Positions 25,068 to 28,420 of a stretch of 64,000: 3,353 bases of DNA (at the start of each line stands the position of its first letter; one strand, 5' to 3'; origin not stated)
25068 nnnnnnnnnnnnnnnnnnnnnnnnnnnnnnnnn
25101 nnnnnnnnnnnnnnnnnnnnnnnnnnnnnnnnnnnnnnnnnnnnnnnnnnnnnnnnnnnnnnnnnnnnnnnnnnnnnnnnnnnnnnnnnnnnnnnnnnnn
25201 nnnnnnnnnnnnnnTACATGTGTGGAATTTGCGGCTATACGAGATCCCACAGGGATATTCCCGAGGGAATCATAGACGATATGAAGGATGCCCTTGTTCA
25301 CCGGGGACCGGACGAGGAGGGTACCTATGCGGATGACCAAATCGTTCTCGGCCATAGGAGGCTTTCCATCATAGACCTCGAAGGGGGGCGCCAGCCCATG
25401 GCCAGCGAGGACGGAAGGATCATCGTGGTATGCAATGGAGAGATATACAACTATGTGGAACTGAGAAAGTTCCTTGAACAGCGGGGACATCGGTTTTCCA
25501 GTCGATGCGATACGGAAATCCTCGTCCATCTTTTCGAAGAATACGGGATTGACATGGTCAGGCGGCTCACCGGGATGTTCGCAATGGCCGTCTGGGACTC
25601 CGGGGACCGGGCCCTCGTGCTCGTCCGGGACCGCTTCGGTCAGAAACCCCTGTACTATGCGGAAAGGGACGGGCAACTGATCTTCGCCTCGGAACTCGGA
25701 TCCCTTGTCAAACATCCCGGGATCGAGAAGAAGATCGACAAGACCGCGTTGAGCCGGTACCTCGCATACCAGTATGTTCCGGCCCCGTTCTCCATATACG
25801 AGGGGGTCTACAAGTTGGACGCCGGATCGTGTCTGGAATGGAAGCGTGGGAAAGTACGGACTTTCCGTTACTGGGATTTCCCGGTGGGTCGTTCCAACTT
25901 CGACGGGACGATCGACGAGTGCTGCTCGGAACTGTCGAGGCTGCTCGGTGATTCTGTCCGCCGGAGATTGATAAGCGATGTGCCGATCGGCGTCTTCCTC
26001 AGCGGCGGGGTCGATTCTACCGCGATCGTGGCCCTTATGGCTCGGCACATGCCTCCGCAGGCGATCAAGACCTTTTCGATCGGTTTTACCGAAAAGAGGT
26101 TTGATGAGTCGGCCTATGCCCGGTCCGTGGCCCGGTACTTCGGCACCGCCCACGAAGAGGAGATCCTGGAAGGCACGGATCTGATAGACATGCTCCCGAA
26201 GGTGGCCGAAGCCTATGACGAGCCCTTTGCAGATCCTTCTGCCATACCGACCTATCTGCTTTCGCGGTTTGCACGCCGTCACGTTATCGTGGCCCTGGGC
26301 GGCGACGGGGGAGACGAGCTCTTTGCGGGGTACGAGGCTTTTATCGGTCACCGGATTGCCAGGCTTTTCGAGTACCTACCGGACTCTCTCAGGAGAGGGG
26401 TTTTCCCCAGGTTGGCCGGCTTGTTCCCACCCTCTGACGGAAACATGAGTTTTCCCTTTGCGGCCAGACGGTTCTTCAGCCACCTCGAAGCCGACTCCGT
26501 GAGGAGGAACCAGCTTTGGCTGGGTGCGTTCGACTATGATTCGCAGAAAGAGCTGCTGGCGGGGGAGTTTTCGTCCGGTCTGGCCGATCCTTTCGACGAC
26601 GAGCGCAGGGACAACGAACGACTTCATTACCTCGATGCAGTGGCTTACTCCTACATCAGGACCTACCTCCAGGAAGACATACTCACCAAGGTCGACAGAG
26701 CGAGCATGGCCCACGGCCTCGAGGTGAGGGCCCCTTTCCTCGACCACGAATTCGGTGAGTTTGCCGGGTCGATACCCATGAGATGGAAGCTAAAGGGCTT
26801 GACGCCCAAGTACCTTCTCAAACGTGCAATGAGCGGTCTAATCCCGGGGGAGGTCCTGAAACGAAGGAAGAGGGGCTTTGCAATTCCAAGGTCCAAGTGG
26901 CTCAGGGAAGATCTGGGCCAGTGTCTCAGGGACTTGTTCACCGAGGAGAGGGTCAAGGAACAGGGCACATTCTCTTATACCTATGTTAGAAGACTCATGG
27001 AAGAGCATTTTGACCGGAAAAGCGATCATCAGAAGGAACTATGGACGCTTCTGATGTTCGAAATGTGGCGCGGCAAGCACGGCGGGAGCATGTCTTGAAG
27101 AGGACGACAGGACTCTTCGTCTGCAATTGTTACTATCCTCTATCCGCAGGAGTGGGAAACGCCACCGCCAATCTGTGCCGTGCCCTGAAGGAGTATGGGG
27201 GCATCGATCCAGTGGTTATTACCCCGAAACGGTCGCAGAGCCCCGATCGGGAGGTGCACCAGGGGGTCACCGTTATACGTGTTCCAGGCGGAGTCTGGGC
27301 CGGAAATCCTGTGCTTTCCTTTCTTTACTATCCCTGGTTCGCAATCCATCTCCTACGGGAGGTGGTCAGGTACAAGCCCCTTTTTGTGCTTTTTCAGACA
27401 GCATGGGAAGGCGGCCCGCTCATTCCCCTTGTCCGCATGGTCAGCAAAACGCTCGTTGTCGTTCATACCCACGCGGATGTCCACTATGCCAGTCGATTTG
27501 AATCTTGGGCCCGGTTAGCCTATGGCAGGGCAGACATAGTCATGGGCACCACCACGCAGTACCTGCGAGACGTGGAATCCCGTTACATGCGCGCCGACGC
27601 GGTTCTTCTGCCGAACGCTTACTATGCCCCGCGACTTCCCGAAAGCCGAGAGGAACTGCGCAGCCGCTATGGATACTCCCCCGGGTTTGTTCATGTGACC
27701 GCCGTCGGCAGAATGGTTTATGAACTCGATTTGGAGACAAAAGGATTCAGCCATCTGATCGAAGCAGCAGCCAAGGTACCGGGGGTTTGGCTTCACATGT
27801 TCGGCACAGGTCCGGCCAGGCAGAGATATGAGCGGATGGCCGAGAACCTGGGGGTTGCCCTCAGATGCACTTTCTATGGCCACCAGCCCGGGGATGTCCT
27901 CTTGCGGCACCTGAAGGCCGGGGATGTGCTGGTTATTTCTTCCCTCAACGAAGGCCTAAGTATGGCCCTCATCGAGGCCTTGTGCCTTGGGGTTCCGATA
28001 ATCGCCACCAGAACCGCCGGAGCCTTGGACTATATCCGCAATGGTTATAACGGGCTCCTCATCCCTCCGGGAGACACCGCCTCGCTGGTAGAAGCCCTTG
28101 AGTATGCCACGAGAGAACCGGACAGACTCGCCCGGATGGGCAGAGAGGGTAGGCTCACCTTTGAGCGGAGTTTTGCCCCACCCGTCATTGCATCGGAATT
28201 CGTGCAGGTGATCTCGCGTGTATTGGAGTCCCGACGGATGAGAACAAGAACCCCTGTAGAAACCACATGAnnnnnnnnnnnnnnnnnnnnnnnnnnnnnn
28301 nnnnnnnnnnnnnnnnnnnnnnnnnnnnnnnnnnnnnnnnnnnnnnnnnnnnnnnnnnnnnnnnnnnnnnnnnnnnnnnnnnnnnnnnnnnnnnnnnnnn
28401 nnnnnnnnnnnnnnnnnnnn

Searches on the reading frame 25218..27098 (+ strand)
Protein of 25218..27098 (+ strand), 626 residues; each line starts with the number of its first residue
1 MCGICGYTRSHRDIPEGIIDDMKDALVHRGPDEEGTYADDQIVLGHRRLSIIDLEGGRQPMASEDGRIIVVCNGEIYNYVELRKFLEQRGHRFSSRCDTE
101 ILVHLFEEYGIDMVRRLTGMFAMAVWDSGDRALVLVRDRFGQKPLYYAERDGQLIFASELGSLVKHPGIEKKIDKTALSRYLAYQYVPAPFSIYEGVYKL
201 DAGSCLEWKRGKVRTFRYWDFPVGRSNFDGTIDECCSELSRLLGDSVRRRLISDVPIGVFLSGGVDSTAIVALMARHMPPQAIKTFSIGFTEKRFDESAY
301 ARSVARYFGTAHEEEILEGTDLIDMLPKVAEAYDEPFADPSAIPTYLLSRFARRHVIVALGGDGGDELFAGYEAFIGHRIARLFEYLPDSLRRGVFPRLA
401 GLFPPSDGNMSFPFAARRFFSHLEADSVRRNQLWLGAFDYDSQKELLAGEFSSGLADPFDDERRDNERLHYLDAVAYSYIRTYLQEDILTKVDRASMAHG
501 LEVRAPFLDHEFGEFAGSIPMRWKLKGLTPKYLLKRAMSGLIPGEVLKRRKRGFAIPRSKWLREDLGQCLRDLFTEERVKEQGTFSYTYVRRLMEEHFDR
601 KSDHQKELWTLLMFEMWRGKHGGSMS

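Call 7: search_protein_families(library=pfam, proteins=[window:25218-27098:+], max_evalue=0.0001)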
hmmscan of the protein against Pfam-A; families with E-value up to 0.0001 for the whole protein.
window:25218-27098:+ (626 aa): 3 families
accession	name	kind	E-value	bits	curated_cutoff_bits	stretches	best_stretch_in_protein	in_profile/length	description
PF00733.27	Asn_synthase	-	4.1e-106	356.1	21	1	239-617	2-352/354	Asparagine synthase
PF13537.11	GATase_7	-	2.4e-46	157.2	25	1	46-164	1-122/123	Glutamine amidotransferase domain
PF13522.11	GATase_6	-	1.4e-42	145.2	27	1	31-159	1-130/130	Glutamine amidotransferase domain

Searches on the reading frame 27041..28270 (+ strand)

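Call 7: search_protein_families(library=pfam, proteins=[window:27041-28270:+], max_evalue=0.0001)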
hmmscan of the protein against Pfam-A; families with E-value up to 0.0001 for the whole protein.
window:27041-28270:+ (409 aa): 6 families
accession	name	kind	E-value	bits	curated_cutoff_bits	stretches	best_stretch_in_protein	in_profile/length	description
PF00534.26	Glycos_transf_1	-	1.7e-30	106.2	26.4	1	232-371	26-170/172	Glycosyl transferases group 1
PF13692.12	Glyco_trans_1_4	-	9.3e-26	91.2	27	1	219-355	4-138/142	Glycosyl transferases group 1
PF13579.12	Glyco_trans_4_4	-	2.5e-13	51.1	29.7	1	37-192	2-157/158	Glycosyl transferase 4-like domain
PF13439.12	Glyco_transf_4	-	9.1e-11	42.5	28.5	1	37-192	3-164/170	Glycosyltransferase Family 4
PF20706.3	GT4-conflict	-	3.3e-08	33.3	26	1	213-335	194-323/385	Family 4 Glycosyltransferase in conflict systems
PF13524.12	Glyco_trans_1_2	-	7.2e-06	26.4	25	1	238-377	4-132/144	Glycosyl transferase-like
